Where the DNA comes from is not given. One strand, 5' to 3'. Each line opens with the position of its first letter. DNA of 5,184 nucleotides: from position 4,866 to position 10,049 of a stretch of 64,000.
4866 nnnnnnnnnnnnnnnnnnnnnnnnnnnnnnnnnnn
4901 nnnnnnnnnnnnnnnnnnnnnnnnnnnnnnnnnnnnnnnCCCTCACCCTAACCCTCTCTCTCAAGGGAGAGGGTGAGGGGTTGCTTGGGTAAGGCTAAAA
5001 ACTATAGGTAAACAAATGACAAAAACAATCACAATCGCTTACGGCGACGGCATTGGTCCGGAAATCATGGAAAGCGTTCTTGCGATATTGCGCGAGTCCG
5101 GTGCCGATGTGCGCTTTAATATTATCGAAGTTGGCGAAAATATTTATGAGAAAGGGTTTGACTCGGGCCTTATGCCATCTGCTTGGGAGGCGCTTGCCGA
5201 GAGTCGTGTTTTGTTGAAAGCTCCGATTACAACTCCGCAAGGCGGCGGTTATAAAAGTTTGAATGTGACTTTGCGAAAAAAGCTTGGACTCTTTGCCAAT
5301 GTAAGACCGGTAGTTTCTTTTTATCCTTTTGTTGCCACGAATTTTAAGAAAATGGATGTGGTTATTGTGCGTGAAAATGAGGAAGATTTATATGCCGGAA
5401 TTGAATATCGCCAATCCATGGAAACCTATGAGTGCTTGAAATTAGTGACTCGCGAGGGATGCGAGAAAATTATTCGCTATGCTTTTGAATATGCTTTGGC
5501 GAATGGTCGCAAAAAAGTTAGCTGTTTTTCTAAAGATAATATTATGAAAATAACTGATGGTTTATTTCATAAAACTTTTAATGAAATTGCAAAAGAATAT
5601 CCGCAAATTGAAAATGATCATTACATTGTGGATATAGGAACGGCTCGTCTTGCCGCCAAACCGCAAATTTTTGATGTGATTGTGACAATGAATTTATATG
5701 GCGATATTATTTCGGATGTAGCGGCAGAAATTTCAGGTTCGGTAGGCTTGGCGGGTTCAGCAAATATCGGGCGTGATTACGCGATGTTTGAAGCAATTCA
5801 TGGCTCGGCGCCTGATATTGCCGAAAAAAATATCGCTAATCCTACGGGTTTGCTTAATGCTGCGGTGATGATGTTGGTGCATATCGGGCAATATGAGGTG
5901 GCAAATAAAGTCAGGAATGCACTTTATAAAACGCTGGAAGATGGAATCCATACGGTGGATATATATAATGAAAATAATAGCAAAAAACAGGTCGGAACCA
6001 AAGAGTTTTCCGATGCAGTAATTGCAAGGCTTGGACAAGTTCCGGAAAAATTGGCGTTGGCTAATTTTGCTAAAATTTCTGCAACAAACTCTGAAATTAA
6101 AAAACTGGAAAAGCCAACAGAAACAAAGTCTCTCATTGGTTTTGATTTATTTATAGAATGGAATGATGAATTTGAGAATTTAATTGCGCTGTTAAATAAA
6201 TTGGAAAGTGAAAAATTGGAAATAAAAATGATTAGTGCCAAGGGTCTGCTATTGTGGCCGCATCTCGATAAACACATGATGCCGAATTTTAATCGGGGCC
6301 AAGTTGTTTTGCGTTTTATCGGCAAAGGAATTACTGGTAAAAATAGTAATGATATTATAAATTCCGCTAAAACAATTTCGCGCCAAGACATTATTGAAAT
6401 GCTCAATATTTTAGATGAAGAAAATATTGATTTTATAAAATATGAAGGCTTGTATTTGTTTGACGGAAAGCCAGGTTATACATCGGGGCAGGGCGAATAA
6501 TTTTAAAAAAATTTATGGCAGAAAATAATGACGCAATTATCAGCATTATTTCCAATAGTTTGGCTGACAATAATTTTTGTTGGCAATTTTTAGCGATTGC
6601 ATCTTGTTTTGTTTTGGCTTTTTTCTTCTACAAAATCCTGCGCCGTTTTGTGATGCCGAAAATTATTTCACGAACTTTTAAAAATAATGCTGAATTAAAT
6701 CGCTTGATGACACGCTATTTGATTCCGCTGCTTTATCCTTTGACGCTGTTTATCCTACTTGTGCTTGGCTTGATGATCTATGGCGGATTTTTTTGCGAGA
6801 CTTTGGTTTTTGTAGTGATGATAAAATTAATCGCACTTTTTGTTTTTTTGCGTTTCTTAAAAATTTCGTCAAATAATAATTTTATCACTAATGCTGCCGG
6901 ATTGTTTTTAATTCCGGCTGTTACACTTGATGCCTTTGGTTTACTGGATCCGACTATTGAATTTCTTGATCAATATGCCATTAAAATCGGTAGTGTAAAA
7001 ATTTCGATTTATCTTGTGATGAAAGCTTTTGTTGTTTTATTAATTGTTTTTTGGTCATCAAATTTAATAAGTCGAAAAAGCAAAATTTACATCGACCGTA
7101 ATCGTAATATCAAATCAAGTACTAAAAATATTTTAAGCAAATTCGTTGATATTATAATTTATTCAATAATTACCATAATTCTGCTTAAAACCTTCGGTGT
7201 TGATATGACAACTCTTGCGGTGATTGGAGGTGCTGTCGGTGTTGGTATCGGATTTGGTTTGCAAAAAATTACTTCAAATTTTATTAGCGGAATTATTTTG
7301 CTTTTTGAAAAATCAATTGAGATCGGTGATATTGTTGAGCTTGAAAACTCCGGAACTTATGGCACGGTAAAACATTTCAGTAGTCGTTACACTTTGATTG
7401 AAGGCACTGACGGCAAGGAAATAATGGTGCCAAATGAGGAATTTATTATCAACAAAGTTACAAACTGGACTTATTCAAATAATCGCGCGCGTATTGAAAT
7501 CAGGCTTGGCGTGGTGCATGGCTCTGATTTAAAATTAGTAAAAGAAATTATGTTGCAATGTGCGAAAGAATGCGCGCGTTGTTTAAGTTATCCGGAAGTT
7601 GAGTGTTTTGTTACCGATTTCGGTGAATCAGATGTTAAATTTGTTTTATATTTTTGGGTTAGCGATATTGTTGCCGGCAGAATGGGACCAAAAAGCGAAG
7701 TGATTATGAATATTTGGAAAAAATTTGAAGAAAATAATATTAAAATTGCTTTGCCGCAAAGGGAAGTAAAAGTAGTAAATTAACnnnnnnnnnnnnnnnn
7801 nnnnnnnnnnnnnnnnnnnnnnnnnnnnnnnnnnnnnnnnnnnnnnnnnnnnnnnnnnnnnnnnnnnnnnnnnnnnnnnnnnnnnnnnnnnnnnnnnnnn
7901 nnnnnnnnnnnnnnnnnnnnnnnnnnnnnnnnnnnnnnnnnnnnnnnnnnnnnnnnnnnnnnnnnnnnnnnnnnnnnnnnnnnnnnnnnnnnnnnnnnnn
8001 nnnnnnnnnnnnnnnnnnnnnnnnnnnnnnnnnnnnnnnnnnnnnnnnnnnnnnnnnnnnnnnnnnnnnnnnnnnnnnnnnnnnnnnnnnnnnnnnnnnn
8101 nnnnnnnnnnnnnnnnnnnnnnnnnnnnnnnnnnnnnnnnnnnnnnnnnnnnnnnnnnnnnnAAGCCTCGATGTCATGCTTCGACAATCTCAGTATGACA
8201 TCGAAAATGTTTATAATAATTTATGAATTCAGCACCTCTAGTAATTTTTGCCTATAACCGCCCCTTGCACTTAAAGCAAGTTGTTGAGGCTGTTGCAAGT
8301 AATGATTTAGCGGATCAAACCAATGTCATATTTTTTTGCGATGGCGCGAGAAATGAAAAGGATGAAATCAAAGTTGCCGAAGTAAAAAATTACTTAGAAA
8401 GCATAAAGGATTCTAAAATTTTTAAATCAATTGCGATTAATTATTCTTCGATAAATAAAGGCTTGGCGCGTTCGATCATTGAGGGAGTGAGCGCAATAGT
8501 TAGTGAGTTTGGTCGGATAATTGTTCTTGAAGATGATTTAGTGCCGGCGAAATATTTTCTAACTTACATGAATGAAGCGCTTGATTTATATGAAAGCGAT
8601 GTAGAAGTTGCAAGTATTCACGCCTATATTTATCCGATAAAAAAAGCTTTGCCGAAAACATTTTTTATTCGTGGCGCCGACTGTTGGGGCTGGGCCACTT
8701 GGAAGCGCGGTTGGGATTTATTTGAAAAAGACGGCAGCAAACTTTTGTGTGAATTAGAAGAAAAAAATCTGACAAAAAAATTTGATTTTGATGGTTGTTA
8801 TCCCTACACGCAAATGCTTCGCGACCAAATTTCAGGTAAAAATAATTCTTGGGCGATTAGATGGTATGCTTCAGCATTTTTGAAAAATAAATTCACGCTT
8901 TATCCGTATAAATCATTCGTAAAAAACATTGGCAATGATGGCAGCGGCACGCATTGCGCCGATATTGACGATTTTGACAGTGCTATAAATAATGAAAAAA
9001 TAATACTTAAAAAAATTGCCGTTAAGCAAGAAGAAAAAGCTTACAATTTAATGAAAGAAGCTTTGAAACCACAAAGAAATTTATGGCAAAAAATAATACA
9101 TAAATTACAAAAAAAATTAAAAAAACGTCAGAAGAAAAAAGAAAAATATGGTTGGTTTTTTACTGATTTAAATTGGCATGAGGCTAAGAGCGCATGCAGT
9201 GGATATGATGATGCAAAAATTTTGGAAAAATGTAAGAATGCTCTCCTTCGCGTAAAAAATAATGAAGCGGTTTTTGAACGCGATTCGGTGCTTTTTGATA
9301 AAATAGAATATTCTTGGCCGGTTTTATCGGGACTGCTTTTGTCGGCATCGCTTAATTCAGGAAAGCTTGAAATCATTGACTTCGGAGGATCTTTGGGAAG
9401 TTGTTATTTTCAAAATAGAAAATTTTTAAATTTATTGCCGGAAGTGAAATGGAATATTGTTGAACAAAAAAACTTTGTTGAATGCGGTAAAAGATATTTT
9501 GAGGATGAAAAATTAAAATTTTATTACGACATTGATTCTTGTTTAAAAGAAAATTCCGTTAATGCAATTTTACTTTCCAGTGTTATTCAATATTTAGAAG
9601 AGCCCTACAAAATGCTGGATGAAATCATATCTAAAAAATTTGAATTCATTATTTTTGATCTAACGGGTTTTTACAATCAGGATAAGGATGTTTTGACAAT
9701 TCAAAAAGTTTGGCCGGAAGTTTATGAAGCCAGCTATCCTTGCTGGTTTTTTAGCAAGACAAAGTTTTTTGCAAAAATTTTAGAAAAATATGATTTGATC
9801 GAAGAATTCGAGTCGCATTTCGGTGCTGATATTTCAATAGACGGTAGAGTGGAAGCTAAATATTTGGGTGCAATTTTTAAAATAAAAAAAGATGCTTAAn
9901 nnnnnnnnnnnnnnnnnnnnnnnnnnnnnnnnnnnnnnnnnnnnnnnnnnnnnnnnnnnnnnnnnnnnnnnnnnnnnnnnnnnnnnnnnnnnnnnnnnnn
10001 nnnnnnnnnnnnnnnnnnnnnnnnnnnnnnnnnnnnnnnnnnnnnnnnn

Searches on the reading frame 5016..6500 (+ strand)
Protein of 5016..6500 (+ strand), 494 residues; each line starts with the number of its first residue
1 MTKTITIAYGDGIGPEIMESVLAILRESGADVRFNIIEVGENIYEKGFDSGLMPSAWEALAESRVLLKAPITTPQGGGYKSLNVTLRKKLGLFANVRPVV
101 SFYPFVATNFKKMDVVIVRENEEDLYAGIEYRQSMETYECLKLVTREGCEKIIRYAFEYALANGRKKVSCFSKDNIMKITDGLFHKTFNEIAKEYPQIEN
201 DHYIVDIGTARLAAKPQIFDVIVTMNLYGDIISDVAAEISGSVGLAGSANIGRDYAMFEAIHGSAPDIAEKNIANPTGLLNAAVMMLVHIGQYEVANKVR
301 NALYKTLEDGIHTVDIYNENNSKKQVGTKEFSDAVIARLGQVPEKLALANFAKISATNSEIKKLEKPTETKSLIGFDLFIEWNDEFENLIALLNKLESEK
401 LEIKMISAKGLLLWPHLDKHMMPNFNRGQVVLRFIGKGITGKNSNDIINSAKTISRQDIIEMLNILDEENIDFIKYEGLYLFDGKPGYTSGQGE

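Call 72: search_protein_families(library=pfam, proteins=[window:5016-6500:+], max_evalue=0.00001)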
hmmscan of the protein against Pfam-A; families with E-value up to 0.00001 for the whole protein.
window:5016-6500:+ (494 aa): 2 families
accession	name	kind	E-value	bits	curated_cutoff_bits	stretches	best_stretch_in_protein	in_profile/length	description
PF00180.25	Iso_dh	-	4e-93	312.9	27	1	5-335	2-348/348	Isocitrate/isopropylmalate dehydrogenase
PF18324.6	Isocitrate_DH_C_bact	-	1.1e-20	74.2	25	1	371-494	1-110/110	Bacterial isocitrate dehydrogenase, C-terminal domain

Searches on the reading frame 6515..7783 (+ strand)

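Call 72: search_protein_families(library=pfam, proteins=[window:6515-7783:+], max_evalue=0.00001)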
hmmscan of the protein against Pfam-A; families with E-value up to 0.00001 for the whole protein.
window:6515-7783:+ (422 aa): 3 families
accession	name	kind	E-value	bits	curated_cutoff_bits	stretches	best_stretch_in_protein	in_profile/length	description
PF00924.24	MS_channel_2nd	-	3.5e-18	65.9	20.2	1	252-319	2-67/68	Mechanosensitive ion channel, beta-domain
PF21082.3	MS_channel_3rd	-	1.9e-11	44.6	21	1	327-411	1-88/88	Mechanosensitive ion channel MscS, C-terminal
PF21088.3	MS_channel_1st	-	2.6e-07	30.9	23.1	1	213-250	5-42/42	Mechanosensitive ion channel, transmembrane helices 2/3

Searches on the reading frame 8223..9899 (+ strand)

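Call 72: search_protein_families(library=pfam, proteins=[window:8223-9899:+], max_evalue=0.00001)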
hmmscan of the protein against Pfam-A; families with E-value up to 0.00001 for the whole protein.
window:8223-9899:+ (558 aa): 1 family
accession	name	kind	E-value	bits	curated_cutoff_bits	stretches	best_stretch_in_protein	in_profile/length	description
PF00535.33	Glycos_transf_2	-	9.5e-06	26.1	23.3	0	7-146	3-129/168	Glycosyl transferase family 2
